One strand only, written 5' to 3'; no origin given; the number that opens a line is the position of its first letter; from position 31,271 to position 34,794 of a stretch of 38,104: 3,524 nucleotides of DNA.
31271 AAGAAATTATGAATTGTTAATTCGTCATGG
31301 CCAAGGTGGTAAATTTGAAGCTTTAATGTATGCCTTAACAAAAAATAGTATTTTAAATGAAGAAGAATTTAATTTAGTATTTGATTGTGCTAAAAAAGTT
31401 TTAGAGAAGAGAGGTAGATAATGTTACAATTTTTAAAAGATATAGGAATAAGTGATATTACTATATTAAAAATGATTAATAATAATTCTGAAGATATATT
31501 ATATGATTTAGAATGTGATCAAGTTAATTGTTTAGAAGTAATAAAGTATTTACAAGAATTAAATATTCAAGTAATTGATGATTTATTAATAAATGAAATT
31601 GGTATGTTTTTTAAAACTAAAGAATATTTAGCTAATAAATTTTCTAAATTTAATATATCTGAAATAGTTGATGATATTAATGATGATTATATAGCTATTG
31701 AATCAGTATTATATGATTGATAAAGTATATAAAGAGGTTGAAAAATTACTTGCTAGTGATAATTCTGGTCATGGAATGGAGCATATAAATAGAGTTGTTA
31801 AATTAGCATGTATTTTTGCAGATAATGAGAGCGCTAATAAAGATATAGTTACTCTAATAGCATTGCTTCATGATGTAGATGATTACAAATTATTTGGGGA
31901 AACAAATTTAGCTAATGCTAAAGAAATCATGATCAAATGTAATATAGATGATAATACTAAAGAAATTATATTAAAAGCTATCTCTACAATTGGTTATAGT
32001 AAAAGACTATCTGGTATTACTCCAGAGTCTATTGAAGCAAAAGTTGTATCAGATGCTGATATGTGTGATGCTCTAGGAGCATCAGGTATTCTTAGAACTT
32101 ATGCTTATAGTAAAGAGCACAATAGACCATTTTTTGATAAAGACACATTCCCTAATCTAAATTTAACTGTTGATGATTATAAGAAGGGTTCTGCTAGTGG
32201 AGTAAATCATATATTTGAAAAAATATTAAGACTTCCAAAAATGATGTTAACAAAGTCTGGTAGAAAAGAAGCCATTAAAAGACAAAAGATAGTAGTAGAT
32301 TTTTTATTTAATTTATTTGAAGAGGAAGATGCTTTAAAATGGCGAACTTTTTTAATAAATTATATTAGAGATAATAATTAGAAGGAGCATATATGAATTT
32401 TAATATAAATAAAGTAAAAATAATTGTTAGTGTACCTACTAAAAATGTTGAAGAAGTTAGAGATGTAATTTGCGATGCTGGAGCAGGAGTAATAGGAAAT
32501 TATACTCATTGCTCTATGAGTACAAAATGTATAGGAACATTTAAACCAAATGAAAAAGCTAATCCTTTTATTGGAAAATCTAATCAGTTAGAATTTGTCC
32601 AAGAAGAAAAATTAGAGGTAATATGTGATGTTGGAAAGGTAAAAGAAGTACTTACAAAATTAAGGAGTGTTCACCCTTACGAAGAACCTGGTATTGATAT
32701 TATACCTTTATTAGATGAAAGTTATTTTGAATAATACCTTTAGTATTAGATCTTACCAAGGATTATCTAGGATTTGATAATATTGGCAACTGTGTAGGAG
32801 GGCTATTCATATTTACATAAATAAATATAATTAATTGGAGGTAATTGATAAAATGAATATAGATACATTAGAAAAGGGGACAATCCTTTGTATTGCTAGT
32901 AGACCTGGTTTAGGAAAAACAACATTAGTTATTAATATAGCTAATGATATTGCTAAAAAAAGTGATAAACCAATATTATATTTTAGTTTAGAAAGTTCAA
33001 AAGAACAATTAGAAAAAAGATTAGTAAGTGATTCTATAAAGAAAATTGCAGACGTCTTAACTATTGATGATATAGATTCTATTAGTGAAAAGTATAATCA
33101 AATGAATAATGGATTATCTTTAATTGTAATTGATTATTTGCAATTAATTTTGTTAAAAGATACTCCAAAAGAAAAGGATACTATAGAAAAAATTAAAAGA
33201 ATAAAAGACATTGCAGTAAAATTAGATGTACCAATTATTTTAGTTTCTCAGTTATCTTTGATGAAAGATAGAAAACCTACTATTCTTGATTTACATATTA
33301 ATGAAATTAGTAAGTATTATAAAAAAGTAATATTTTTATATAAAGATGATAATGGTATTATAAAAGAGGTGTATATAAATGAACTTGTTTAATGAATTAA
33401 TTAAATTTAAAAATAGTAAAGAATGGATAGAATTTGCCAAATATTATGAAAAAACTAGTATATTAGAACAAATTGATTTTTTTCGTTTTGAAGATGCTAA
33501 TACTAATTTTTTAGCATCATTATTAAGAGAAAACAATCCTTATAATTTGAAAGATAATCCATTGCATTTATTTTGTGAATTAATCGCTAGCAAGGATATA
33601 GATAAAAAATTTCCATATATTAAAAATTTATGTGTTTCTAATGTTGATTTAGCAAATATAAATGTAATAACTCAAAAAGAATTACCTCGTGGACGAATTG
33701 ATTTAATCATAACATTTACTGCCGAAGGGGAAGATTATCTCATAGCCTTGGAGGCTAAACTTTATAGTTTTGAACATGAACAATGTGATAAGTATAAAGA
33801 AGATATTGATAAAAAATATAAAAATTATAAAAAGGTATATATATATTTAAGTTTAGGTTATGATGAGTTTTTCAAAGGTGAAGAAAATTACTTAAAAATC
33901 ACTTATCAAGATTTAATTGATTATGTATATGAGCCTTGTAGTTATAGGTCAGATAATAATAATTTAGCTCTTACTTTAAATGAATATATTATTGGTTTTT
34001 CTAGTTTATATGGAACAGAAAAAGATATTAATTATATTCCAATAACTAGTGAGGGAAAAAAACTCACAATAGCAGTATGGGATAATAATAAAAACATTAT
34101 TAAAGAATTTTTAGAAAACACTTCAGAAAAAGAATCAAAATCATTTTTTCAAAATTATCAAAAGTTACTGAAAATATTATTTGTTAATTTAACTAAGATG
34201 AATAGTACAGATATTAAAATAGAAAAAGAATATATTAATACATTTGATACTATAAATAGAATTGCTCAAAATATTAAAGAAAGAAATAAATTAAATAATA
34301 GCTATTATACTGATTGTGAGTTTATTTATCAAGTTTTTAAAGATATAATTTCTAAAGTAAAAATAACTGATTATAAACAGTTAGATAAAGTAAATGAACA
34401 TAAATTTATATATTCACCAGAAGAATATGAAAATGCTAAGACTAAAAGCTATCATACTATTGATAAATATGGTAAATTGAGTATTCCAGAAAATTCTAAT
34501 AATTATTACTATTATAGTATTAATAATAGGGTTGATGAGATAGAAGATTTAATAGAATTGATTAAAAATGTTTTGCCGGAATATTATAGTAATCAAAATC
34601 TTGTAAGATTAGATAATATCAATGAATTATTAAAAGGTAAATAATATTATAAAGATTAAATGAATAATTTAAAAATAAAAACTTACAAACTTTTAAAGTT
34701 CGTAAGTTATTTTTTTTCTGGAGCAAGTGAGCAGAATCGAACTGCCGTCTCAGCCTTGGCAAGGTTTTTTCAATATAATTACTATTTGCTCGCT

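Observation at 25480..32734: Candidate undescribed multi-gene system: ClpX-like unfoldase, four orphan helical proteins, HD hydrolase and PII-like protein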

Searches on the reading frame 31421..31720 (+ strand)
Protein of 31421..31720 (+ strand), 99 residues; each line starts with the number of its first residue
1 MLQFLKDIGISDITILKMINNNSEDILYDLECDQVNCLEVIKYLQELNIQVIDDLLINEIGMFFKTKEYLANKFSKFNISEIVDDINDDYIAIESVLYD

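Call 3: search_protein_families(library=pfam, proteins=[window:31421-31720:+], max_evalue=0.1)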
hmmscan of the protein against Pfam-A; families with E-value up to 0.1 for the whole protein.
window:31421-31720:+ (99 aa): 0 families

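Call 4: search_protein_families(library=padloc, proteins=[window:31421-31720:+], max_evalue=0.1)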
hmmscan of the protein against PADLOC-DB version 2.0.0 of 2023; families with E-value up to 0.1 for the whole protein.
window:31421-31720:+ (99 aa): 0 families

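Call 5: search_protein_families(library=ncbifam, proteins=[window:31421-31720:+], max_evalue=0.1)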
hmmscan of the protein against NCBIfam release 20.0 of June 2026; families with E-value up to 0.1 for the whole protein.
window:31421-31720:+ (99 aa): 0 families

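Call 10: search_protein_families(library=phrogs, proteins=[window:31421-31720:+], max_evalue=0.01)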
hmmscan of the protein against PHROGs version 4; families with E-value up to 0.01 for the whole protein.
window:31421-31720:+ (99 aa): 0 families

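Call 48: search_protein_families(library=pfam, proteins=[window:31421-31720:+], max_evalue=10)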
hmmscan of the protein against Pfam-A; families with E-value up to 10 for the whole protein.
window:31421-31720:+ (99 aa): 0 families

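Call 80: search_solved_structures(query=A9, max_evalue=10, show_alignments=2)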
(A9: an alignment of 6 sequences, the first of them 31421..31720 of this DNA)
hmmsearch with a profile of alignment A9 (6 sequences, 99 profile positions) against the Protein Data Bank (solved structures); distinct sequences matched with E-value up to 10: 1.
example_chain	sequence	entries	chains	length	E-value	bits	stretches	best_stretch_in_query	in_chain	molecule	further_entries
3o6n_A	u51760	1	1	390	2.2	11.8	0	40-75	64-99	APL1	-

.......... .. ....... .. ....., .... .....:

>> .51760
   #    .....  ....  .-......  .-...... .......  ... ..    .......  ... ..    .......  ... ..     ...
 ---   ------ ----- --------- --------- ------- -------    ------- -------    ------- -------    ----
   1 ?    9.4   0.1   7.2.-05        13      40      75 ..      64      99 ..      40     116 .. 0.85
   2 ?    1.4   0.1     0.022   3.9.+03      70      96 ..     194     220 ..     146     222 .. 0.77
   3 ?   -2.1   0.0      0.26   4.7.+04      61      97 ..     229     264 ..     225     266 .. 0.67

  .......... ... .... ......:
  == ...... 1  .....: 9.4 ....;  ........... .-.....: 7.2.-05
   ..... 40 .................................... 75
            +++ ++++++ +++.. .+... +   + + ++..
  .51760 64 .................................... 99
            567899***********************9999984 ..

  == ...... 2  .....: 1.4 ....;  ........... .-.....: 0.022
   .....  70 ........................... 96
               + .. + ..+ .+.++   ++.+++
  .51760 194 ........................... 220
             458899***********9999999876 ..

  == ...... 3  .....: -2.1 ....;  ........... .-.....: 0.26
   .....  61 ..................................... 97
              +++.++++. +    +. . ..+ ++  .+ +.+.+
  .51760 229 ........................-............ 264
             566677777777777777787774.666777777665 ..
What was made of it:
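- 31421..31720 (+): D, a small very acidic subunit (99 aa) and the best conserved of the four. Its stop codon overlaps the HD start codon. No PDB match (call 80).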

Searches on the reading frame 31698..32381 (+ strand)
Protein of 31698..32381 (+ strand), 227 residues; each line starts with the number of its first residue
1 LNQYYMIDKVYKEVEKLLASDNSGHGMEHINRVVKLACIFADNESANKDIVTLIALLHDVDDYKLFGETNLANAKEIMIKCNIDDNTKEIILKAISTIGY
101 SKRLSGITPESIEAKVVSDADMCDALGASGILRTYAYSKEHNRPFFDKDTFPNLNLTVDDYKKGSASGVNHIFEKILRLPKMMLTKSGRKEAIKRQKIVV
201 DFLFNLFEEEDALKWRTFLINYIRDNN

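Call 3: search_protein_families(library=pfam, proteins=[window:31698-32381:+], max_evalue=0.1)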
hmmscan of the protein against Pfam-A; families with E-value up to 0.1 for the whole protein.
window:31698-32381:+ (227 aa): 1 family
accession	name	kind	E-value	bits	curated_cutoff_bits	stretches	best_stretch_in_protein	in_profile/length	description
PF01966.28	HD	-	2.6e-06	28.2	22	1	28-125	3-115/116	HD domain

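Call 4: search_protein_families(library=padloc, proteins=[window:31698-32381:+], max_evalue=0.1)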
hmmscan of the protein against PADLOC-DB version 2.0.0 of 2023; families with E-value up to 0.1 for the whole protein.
window:31698-32381:+ (227 aa): 0 families

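Call 5: search_protein_families(library=ncbifam, proteins=[window:31698-32381:+], max_evalue=0.1)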
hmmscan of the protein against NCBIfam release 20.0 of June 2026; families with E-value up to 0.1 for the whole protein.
window:31698-32381:+ (227 aa): 3 families
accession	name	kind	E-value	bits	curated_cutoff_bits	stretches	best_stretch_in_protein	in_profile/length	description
NF007515.0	PRK10119.1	equivalog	2.4e-17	63.2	286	1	13-207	13-209/231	phosphohydrolase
NF009343.0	PRK12703.1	equivalog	8.5e-07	28.1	434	1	18-122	179-291/339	tRNA (cytidine(56)-2'-O)-methyltransferase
TIGR00277.1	HDIG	domain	0.038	13.8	27.6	1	27-61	6-40/84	HDIG domain-containing metalloprotein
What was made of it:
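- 31713..32381 (+): HD-domain phosphohydrolase (222 aa from ATG 31713), YedJ/PRK10119-like. It is the ancestral downstream neighbour of the ATPase gene. Pfam HD and NCBIfam PRK10119 at 2.4e-17 (calls 3, 5).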

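Call 10: search_protein_families(library=phrogs, proteins=[window:31698-32381:+], max_evalue=0.01)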
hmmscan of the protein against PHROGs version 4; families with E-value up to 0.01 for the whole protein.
window:31698-32381:+ (227 aa): 1 family
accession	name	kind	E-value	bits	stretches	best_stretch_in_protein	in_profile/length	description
phrog_3921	-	unknown function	2.9e-13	50.8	1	4-208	8-214/227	-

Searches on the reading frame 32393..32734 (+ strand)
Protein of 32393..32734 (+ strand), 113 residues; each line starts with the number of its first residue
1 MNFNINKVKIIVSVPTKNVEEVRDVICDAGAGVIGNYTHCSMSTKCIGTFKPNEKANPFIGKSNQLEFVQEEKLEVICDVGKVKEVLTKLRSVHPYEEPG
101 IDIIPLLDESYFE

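Call 3: search_protein_families(library=pfam, proteins=[window:32393-32734:+], max_evalue=0.1)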
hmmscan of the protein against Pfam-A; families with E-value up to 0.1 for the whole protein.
window:32393-32734:+ (113 aa): 0 families

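Call 4: search_protein_families(library=padloc, proteins=[window:32393-32734:+], max_evalue=0.1)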
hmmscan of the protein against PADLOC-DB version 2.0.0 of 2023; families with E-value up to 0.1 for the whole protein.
window:32393-32734:+ (113 aa): 0 families

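Call 5: search_protein_families(library=ncbifam, proteins=[window:32393-32734:+], max_evalue=0.1)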
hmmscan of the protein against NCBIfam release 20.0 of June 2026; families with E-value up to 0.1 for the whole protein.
window:32393-32734:+ (113 aa): 2 families
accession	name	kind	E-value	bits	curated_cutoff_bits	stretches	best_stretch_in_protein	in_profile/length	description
NF041095.1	dival_cat_tol_CutA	equivalog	0.059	13.5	120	1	78-106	57-85/100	divalent-cation tolerance protein CutA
NF007930.0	PRK10645.1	equivalog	0.064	13.3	145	1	65-107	57-99/114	divalent cation tolerance protein CutA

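Call 10: search_protein_families(library=phrogs, proteins=[window:32393-32734:+], max_evalue=0.01)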
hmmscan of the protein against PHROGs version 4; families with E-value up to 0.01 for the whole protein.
window:32393-32734:+ (113 aa): 0 families

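Call 70: search_solved_structures(query=window:32393-32734:+, max_evalue=1, show_alignments=1)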
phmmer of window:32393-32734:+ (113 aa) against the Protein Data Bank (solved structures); distinct sequences matched with E-value up to 1: 7.
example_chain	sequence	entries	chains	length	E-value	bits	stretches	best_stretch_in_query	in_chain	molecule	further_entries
2gx8_A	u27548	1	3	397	1.3e-24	89.8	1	8-107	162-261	NIF3-related protein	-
2nyd_A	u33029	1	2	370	1.1e-12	51.4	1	9-110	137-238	UPF0135 protein SA1388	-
3lnl_A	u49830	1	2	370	1.2e-12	51.4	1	9-110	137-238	UPF0135 protein SA1388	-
1ul3_A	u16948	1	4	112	0.061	16.9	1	20-94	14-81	Nitrogen regulatory protein P-II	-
1o5j_A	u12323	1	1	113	0.63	13.6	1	67-103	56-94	periplasmic divalent cation tolerance protein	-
1vhf_A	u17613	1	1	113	0.66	13.5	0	67-103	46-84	periplasmic divalent cation tolerance protein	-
1kr4_A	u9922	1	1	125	0.85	13.2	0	67-103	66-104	Protein TM1056, cutA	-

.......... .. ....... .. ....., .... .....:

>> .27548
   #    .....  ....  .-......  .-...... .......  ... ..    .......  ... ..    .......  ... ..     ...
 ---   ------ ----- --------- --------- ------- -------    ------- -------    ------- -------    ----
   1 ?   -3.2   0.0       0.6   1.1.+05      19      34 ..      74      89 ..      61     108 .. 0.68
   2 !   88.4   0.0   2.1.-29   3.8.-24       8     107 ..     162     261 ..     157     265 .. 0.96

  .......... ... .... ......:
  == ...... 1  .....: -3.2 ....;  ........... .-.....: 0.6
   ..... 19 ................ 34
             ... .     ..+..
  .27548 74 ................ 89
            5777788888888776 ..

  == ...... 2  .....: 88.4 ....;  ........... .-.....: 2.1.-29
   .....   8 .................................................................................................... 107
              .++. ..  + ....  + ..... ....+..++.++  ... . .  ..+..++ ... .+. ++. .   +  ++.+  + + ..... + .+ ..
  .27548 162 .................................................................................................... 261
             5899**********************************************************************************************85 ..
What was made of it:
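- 32393..32734 (+): Stand-alone PII/CutA-like domain protein (113 aa), homologous to the insert domain of NIF3/YqfO. PDB 2gx8 at E=1.3e-24 and 2nyd at 1e-12 (call 70).
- On NIF3/YqfO PII-like insert domain: 2gx8 residues 162-261 match at E=1.3e-24, and 2nyd/3lnl at 1e-12 (call 70).
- Closest known: YedJ-like HD phosphohydrolases. Same: The 113-aa protein aligns over 100 residues with the 2gx8 insert domain (call 70).
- Checked: The 113-aa protein is a free-standing copy of the PII/CutA-like insert domain of NIF3/YqfO (2gx8, E=1.3e-24; call 70).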

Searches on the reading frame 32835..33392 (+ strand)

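Call 3: search_protein_families(library=pfam, proteins=[window:32835-33392:+], max_evalue=0.1)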
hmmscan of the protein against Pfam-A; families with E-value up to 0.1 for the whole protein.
window:32835-33392:+ (185 aa): 23 families
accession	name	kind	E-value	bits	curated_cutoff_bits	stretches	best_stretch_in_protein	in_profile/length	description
PF03796.21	DnaB_C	-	6.7e-27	94.9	27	2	5-67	10-71/255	DnaB-like helicase C terminal domain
PF13481.12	AAA_25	-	7.2e-09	36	27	1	11-139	29-189/195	AAA domain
PF25199.1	nSTAND_NTPase5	-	3.2e-06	27.5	34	1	3-92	28-117/145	Novel STAND NTPase 5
PF00004.35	AAA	-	9.2e-06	26.6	21.2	1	19-92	2-78/131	ATPase family associated with various cellular activities (AAA)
PF20720.3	nSTAND3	-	7.1e-05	23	27.2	1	9-125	11-100/155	Novel STAND NTPase 3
PF06745.19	ATPase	-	0.00014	21.8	26.6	1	4-63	8-67/231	KaiC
PF24883.2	NPHP3_N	-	0.0003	21.5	24.8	1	14-88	21-92/164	Nephrocystin 3, N-terminal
PF00308.24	Bac_DnaA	-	0.00031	21.4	23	1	20-89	39-115/162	Bacterial DnaA ATPAse domain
PF13245.12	AAA_19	-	0.00085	19.9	25.1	1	14-104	10-101/134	AAA domain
PF07088.17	GvpD_P-loop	-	0.0012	19.2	24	1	13-119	8-93/189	GvpD gas vesicle protein, P-loop domain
PF09848.15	SLFN-g3_helicase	-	0.0014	18.4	24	1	18-136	4-120/354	Schlafen group 3, DNA/RNA helicase domain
PF00931.28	NB-ARC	-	0.0021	17.8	23.5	1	15-120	19-118/248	NB-ARC domain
PF13173.12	AAA_14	-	0.0022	18.5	27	1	26-85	13-76/129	AAA domain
PF13401.12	AAA_22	-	0.0043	17.8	27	0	15-140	5-124/130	AAA domain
PF03266.21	NTPase_1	-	0.0057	17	23.9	0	19-42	3-26/168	NTPase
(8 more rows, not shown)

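Call 4: search_protein_families(library=padloc, proteins=[window:32835-33392:+], max_evalue=0.1)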
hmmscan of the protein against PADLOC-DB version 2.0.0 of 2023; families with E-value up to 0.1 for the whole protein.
window:32835-33392:+ (185 aa): 3 families
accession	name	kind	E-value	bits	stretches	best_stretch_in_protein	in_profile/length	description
PDLC04140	mad8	-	7.6e-08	30.2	1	9-88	21-94/314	mads_8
PDLC04236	PDC-M01A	-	0.0033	14.5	1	19-128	67-169/388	-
PDLC01730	typeIV_DinG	-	0.0092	12.3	1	6-49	130-174/802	Csf4_1_IVA1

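Call 5: search_protein_families(library=ncbifam, proteins=[window:32835-33392:+], max_evalue=0.1)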
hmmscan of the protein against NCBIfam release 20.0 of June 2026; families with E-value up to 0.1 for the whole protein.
window:32835-33392:+ (185 aa): 31 families (the best 25 are shown)
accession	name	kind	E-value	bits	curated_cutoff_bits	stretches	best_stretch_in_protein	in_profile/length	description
TIGR00665.1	DnaB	equivalog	1.1e-26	93.7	385.25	2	5-66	186-246/435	replicative DNA helicase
TIGR03600.1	phage_DnaB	exception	2.8e-25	89.2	498.65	2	4-66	184-245/421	phage replicative helicase, DnaB family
NF004384.0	PRK05748.1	equivalog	2.3e-23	82.5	525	2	11-65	199-253/452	replicative DNA helicase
NF004109.0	PRK05595.1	equivalog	2e-20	72.9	737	2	11-66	197-252/444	replicative DNA helicase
NF006306.0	PRK08506.1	equivalog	1.2e-19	70.4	596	2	10-67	187-243/472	replicative DNA helicase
NF005852.0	PRK07773.1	equivalog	2.3e-19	69.2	780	2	9-66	211-268/886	replicative DNA helicase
NF006443.0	PRK08760.1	equivalog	4.8e-19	68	741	2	11-69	225-283/476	replicative DNA helicase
NF005369.0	PRK06904.1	equivalog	4.6e-18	65.2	809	2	11-65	219-273/474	replicative DNA helicase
NF004629.0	PRK05973.1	equivalog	6.6e-18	64.6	156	1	10-155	59-211/237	DNA helicase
NF006458.0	PRK08840.1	equivalog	3.1e-17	62.4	884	2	12-65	214-267/464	replicative DNA helicase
NF005945.0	PRK08006.1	equivalog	1e-16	60.8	898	2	11-65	220-274/471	replicative DNA helicase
NF006606.0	PRK09165.1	equivalog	8e-16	57.7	540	2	76-171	325-428/497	replicative DNA helicase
NF004967.0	PRK06321.1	equivalog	1.5e-15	57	751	2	5-81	217-292/472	replicative DNA helicase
NF040583.1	dnaB_SPI-7_type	exception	6e-15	55.2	655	2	11-66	190-246/434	SPI-7-type island replicative DNA helicase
NF005424.0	PRK07004.1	equivalog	1.1e-14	53.8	834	2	4-65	203-263/460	replicative DNA helicase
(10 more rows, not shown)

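Call 10: search_protein_families(library=phrogs, proteins=[window:32835-33392:+], max_evalue=0.01)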
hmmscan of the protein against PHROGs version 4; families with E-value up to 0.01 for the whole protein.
window:32835-33392:+ (185 aa): 11 families
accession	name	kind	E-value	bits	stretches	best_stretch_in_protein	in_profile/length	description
phrog_19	-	DNA, RNA and nucleotide metabolism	4.2e-26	93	2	2-65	340-402/621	DnaB-like replicative helicase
phrog_243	-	DNA, RNA and nucleotide metabolism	1.9e-21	77.2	2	10-65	30-81/273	DnaB-like replicative helicase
phrog_239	-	DNA, RNA and nucleotide metabolism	1.4e-16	61.6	1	4-148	348-525/801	DNA primase/helicase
phrog_11530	-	unknown function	3.3e-08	34.6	1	74-153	13-97/184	-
phrog_6891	-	other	5.2e-07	30.6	1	6-141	33-159/310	ATPase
phrog_124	-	DNA, RNA and nucleotide metabolism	1e-05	26.1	1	4-100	31-115/382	Sak4-like ssDNA annealing protein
phrog_296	-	integration and excision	3.5e-05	23.7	1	4-144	307-429/626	DNA transposition protein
phrog_2872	-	DNA, RNA and nucleotide metabolism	0.00086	19.9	1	15-114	2-95/219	Sak4-like ssDNA annealing protein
phrog_5482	-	unknown function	0.0016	18.2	0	14-64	50-101/341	-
phrog_168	-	DNA, RNA and nucleotide metabolism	0.0061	17.3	0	11-87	39-116/314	clamp loader of DNA polymerase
phrog_6357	-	unknown function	0.0067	16.7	0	10-68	26-85/321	-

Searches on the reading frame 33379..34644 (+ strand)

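Call 3: search_protein_families(library=pfam, proteins=[window:33379-34644:+], max_evalue=0.1)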
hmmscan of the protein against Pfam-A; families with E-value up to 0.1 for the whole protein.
window:33379-34644:+ (421 aa): 1 family
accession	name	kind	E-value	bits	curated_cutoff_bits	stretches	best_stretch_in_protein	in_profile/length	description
PF20378.3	DUF6673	-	0.012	16.5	24.5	1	265-325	2-61/114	Family of unknown function (DUF6673)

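Call 4: search_protein_families(library=padloc, proteins=[window:33379-34644:+], max_evalue=0.1)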
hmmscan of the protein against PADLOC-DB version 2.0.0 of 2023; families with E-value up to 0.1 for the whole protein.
window:33379-34644:+ (421 aa): 2 families
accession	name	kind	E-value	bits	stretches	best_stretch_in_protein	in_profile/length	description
PDLC04977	PDC-S26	-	1.4e-16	58.7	1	12-204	16-202/400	-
PDLC04972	PDC-S26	-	7.4e-13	46.6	1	13-405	18-391/397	-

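Call 5: search_protein_families(library=ncbifam, proteins=[window:33379-34644:+], max_evalue=0.1)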
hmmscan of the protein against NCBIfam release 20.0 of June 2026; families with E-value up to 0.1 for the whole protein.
window:33379-34644:+ (421 aa): 0 families

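Call 10: search_protein_families(library=phrogs, proteins=[window:33379-34644:+], max_evalue=0.01)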
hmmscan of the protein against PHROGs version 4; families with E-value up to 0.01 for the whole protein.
window:33379-34644:+ (421 aa): 0 families
